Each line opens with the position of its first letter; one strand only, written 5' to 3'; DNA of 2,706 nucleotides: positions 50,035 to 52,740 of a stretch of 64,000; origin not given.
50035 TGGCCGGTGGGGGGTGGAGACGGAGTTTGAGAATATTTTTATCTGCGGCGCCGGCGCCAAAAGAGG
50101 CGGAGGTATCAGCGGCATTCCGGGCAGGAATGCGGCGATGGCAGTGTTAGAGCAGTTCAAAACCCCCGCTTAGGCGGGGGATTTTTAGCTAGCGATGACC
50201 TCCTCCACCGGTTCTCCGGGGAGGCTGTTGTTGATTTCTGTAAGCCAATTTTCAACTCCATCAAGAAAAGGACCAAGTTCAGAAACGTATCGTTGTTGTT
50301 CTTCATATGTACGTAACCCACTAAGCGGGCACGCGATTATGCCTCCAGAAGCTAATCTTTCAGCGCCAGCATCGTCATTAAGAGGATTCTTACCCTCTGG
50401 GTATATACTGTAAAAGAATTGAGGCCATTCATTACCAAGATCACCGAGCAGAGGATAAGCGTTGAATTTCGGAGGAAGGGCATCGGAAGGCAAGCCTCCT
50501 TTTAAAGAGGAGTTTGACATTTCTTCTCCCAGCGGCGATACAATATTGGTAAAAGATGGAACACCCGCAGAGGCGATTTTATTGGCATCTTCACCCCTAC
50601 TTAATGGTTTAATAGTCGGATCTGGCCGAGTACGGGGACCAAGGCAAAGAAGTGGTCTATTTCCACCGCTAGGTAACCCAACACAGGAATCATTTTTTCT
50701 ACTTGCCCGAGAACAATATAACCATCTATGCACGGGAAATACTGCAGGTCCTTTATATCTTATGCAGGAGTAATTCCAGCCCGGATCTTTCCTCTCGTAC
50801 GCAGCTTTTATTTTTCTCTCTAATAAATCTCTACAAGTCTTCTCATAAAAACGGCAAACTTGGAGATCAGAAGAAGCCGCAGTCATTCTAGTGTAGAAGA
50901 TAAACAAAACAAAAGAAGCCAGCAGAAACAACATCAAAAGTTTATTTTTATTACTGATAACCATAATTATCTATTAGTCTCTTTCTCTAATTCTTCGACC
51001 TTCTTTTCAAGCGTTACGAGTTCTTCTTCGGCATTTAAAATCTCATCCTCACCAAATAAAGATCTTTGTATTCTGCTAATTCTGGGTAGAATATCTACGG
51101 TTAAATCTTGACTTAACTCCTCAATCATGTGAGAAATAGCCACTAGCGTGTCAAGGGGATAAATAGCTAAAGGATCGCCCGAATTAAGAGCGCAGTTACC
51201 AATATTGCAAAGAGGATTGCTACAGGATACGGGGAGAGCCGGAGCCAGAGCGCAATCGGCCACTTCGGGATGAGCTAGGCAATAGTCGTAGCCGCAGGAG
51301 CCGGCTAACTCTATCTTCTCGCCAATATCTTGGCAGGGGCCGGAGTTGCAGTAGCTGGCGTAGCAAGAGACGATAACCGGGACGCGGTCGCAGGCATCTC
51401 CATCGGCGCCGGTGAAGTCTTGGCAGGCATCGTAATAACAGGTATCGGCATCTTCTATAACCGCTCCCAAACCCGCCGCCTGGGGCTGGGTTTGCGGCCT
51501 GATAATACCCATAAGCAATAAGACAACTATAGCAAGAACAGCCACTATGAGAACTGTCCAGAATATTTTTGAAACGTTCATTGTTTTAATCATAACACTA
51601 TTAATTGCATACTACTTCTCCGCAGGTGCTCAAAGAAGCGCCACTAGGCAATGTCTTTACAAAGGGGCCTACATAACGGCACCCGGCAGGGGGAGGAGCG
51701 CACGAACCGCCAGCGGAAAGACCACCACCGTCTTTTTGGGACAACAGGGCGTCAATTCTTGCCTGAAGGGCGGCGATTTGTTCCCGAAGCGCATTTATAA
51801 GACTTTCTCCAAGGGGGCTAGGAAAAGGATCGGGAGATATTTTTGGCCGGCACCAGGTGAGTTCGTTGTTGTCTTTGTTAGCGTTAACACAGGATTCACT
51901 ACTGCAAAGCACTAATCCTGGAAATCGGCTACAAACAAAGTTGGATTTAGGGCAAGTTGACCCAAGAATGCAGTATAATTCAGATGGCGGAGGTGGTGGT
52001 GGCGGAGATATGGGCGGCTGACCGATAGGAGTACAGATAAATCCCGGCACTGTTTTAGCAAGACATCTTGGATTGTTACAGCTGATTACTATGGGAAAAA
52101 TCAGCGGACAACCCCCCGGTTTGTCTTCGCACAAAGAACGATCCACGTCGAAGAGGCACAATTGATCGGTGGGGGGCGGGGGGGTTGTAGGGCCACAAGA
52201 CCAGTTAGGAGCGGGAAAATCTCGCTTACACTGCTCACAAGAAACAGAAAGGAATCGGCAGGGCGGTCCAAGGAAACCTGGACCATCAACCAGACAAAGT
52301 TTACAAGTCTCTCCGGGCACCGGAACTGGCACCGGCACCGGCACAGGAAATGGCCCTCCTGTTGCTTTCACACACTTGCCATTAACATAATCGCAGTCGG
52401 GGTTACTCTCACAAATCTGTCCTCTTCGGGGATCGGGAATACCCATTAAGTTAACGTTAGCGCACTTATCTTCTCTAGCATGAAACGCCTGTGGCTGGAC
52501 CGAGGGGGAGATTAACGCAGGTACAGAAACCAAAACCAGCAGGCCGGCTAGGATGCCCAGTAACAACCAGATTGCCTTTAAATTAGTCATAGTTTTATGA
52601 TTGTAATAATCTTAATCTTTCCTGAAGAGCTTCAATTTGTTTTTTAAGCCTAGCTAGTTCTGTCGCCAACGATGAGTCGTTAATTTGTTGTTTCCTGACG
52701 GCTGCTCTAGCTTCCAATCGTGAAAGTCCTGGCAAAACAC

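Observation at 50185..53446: Operon of four paralogous Cys-rich secreted proteins with coiled-coil tails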

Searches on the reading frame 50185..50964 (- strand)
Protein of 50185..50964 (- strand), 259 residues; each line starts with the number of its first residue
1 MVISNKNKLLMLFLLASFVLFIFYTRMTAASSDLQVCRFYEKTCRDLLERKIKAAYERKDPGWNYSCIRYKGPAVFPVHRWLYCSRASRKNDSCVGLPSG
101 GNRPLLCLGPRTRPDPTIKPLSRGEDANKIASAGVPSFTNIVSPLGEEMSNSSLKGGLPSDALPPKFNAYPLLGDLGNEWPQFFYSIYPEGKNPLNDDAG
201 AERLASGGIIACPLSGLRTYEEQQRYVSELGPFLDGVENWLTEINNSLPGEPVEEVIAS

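Call 4: search_protein_families(library=pfam, proteins=[window:50185-50964:-], max_evalue=1)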
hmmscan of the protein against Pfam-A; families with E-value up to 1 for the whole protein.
window:50185-50964:- (259 aa): 0 families

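Call 11: search_protein_families(library=ncbifam, proteins=[window:50185-50964:-], max_evalue=1)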
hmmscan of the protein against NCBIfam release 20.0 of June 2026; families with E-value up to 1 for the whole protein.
window:50185-50964:- (259 aa): 0 families

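Call 31: list_cluster_members(proteins=[P0003, P0001, P0002, window:50185-50964:-, window:53496-55145:-, window:46540-47211:-])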
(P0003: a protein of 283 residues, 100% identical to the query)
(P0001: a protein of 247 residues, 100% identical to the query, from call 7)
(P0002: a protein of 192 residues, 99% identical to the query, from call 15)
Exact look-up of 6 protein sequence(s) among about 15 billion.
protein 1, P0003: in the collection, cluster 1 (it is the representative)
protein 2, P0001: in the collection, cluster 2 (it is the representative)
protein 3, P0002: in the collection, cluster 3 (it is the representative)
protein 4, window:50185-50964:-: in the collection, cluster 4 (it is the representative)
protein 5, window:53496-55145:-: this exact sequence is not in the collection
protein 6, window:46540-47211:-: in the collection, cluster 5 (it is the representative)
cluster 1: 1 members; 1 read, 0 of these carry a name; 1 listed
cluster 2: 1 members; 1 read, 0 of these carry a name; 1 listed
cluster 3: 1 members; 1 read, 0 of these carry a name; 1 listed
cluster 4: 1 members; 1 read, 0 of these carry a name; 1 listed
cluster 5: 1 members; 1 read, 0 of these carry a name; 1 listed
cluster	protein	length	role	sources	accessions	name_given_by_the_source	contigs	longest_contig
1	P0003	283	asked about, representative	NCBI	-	-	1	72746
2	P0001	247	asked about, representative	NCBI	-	-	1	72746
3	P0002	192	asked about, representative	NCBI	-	-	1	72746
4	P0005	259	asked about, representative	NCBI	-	-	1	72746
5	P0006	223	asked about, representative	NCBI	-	-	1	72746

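Call 32: find_related_loci(query=window:50185-50964:-, collection=metagenome_contigs, flank=10000)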
Query window:50185-50964:- (259 aa) in metagenome_contigs; peptide patterns used: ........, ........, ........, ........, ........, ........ (x = any residue, [..] = any of these).
88 stretches matched a pattern; 1 encode a relative of the query (tblastn E <= 1e-3); 1 distinct loci.
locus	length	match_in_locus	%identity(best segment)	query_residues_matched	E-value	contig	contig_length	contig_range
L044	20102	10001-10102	44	31-64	1e-5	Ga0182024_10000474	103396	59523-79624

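Call 48: search_solved_structures(query=window:50185-50964:-, max_evalue=10)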
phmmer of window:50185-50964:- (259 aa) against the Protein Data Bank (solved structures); distinct sequences matched with E-value up to 10: 1.
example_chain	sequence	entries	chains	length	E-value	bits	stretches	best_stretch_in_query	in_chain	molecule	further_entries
4yde_B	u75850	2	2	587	0.04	16.6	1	209-243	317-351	Protein farnesyltransferase/geranylgeranyltransferase type-1 Subunit beta | Uncharacterized protein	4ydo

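Call 54: search_protein_families(library=phrogs, proteins=[window:50185-50964:-], max_evalue=0.1)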
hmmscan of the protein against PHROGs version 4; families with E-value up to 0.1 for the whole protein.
window:50185-50964:- (259 aa): 0 families

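Call 55: find_related_loci(query=window:50185-50964:-, collection=viral_contigs, flank=5000)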
Query window:50185-50964:- (259 aa) in viral_contigs; peptide patterns used: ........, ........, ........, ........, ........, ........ (x = any residue, [..] = any of these).
8 stretches matched a pattern, but none encodes a relative of the query by tblastn (E <= 1e-3).

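Call 70: search_dna_similar(query=window:50185-50964:-, collection=plasmids, mode=protein, max_evalue=0.01, max_rows=5)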
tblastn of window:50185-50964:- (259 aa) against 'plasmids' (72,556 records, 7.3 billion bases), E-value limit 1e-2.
No match.

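Call 71: search_dna_similar(query=window:50185-50964:-, collection=phages, mode=protein, max_evalue=0.01, max_rows=5)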
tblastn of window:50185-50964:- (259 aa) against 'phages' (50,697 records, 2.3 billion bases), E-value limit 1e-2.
No match.

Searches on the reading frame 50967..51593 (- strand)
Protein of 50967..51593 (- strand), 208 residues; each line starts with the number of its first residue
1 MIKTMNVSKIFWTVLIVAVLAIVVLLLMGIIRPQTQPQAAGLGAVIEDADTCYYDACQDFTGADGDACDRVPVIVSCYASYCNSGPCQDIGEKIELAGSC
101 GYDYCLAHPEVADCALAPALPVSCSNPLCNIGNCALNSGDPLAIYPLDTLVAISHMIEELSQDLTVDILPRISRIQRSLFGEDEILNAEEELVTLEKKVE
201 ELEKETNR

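Call 4: search_protein_families(library=pfam, proteins=[window:50967-51593:-], max_evalue=1)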
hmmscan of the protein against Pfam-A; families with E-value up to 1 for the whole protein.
window:50967-51593:- (208 aa): 2 families
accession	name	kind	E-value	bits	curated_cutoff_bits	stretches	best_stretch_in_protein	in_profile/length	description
PF05832.17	DUF846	-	0.056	13.9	22.6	1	8-35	89-116/139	Eukaryotic protein of unknown function (DUF846)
PF11204.13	DUF2985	-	0.076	13.5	22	1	3-33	5-35/78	Protein of unknown function (DUF2985)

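Call 10: find_encoding_contigs(protein=window:50967-51593:-, flank=10000, max_places=4)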
Protein window:50967-51593:- (208 aa): no gene with exactly this product is on record in the collection.

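Call 11: search_protein_families(library=ncbifam, proteins=[window:50967-51593:-], max_evalue=1)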
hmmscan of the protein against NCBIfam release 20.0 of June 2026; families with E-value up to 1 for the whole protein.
window:50967-51593:- (208 aa): 3 families
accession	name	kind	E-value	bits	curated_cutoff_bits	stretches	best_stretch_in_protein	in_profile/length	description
NF011352.0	PRK14770.1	equivalog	0.11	11.9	223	1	13-49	79-115/173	lipoprotein signal peptidase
NF045848.1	MMCAP2_0566_fam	domain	0.11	11.7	90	1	5-32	52-79/322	MMCAP2_0566 family conjugal transfer protein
NF045889.1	ICE_Mbov_0396_TM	equivalog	0.16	11.4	70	1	6-34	51-79/306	Mbov_0396 family ICE element transmembrane protein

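Call 15: find_homologous_proteins(query=window:50967-51593:-, max_evalue=1)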
Query window:50967-51593:- (208 aa): 1 proteins with E <= 1 among 500 candidates.
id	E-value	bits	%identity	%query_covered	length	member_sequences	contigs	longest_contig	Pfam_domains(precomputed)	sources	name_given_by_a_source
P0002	4.6e-122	423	99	92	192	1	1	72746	-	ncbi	-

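Call 50: search_solved_structures(query=window:50967-51593:-, max_evalue=10)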
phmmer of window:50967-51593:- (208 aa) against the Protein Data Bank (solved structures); distinct sequences matched with E-value up to 10: 6.
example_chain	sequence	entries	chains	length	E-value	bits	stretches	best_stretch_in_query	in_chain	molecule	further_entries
5g30_A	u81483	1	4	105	0.15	14.9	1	58-124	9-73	THIOREDOXIN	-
3zzx_A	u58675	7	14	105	0.36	13.7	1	58-124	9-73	THIOREDOXIN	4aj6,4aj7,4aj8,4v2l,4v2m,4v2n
5g31_A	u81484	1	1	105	0.7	12.7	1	58-114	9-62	THIOREDOXIN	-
6otn_A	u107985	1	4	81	1.3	11.9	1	147-208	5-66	Tropomyosin alpha-3 chain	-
9qdo_A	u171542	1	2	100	1.4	11.8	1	162-205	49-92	Nanofitin C10-coiled-coil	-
2dqa_A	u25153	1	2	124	8.8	9.2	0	77-134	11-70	Lysozyme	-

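Call 54: search_protein_families(library=phrogs, proteins=[window:50967-51593:-], max_evalue=0.1)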
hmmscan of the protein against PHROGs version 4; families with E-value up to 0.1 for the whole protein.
window:50967-51593:- (208 aa): 0 families

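Call 60: predict_structure(protein=window:50967-51593:-)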
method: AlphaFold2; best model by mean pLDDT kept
length: 208 residues; sequences in the alignment: 1
mean_pLDDT: 54.7   pTM: 0.25
mean pLDDT of the five models: 54.7, 51.2, 50.7, 45.6, 45.1
residues with pLDDT >= 90: 18; 70-90: 62; 50-70: 10; < 50: 118
segments of 3 or more residues with pLDDT < 50: 1-3, 31-145
pLDDT, mean of each block of 10 residues (from residue 1): 61 87 75 37 29 31 32 29 30 29 44 38 30 32 52 78 84 85 87 95 91
secondary structure, 60 per line:
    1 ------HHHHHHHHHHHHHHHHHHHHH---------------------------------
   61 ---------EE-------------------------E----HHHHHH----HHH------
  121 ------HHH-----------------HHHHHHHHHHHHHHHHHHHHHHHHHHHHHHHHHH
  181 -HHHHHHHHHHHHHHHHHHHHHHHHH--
elements in order: H7-27 H102-107 H147-180 H182-206

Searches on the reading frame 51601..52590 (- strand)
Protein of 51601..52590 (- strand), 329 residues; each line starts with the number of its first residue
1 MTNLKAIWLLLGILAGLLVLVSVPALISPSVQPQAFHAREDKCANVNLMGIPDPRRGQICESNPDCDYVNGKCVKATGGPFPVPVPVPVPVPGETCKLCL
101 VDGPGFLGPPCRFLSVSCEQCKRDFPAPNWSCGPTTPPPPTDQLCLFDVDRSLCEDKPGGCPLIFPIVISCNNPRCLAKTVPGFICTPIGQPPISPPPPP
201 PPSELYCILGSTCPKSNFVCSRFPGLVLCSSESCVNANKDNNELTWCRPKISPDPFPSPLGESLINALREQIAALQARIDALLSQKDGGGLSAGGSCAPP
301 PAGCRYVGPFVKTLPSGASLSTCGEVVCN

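Call 4: search_protein_families(library=pfam, proteins=[window:51601-52590:-], max_evalue=1)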
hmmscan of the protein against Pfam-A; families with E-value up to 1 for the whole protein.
window:51601-52590:- (329 aa): 0 families

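Call 7: find_homologous_proteins(query=window:51601-52590:-, max_evalue=0.01)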
Query window:51601-52590:- (329 aa): 1 proteins with E <= 0.01 among 3311 candidates.
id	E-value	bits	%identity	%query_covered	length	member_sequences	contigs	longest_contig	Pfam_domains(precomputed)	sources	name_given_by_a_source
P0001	1.6e-162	559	100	75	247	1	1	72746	-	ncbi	-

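Call 9: find_encoding_contigs(protein=P0001, flank=10000, max_places=4)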
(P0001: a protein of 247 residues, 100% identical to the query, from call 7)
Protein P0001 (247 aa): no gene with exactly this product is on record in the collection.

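Call 11: search_protein_families(library=ncbifam, proteins=[window:51601-52590:-], max_evalue=1)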
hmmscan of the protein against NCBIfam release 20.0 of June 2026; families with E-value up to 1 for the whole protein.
window:51601-52590:- (329 aa): 0 families

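Call 19: search_solved_structures(query=window:51601-52590:-, max_evalue=10)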
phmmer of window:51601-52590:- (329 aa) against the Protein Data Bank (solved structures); distinct sequences matched with E-value up to 10: 1.
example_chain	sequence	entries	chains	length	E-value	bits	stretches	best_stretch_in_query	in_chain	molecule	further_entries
9wf2_B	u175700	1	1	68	0.97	11.8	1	52-69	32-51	Osteocalcin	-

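Call 29: search_protein_representatives(protein=window:51601-52590:-)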
Query: 329 residues. Proteins with E-value up to 0.001 (for the whole library): 2; up to 1e-10: 1; up to 1e-30: 1. The best 2 are listed.
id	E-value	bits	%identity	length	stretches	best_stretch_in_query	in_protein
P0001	5.0e-163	559.0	100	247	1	83-329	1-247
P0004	6.2e-05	38.8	29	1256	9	222-286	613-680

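Call 38: find_related_loci(query=window:51601-52590:-, collection=viral_contigs, flank=5000)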
Query window:51601-52590:- (329 aa) in viral_contigs; peptide patterns used: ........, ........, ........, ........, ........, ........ (x = any residue, [..] = any of these).
4 stretches matched a pattern, but none encodes a relative of the query by tblastn (E <= 1e-3).
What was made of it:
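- Tried and rejected: Other scans: viral scans of B and D, and plasmid and phage tblastn of D, found nothing (calls 38, 55, 70, 71).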

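Call 44: predict_structure(protein=window:51601-52590:-)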
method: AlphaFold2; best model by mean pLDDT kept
length: 329 residues; sequences in the alignment: 1
mean_pLDDT: 48.7   pTM: 0.20
mean pLDDT of the five models: 48.7, 43.9, 42.9, 41.1, 41.0
residues with pLDDT >= 90: 0; 70-90: 59; 50-70: 66; < 50: 204
segments of 3 or more residues with pLDDT < 50: 26-41, 78-258, 287-291
pLDDT, mean of each block of 10 residues (from residue 1): 76 81 51 37 52 56 63 57 33 40 35 42 41 33 33 34 33 29 24 35 36 32 35 43 40 42 74 84 57 62 79 66 76
secondary structure, 60 per line:
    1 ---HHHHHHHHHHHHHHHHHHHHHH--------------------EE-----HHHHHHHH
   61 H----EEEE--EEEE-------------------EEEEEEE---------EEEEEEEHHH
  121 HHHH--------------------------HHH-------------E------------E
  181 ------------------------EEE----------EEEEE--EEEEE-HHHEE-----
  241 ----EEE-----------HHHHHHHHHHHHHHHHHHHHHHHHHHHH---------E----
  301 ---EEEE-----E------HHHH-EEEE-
elements in order: H4-25 H53-61 E66-69 E72-75 E95-101 E111-117 H118-124 E205-207 E218-222 E225-229 E245-247 H259-286 E304-307 H320-323 E325-328
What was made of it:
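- On Knottin / inhibitor cystine knot: Connectivity cannot be derived because AlphaFold2 pLDDT is about 30-40 in these regions (calls 44, 60).
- On Coiled-coil C-terminal segments: AlphaFold2 gives helices at B 259-286 and C 147-206 (calls 44, 60).
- Checked: AlphaFold2 gives helices at B 4-25 and C 7-27 (calls 44, 60).
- The Cys-rich regions were not modelled; pLDDT is about 30-40 (calls 44, 60). B and C have long uncleaved-looking anchors (calls 44, 60).
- Tried and rejected: No fold search was run, because it would be meaningless (calls 44, 60).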

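Call 54: search_protein_families(library=phrogs, proteins=[window:51601-52590:-], max_evalue=0.1)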
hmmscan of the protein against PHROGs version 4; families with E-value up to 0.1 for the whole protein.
window:51601-52590:- (329 aa): 0 families
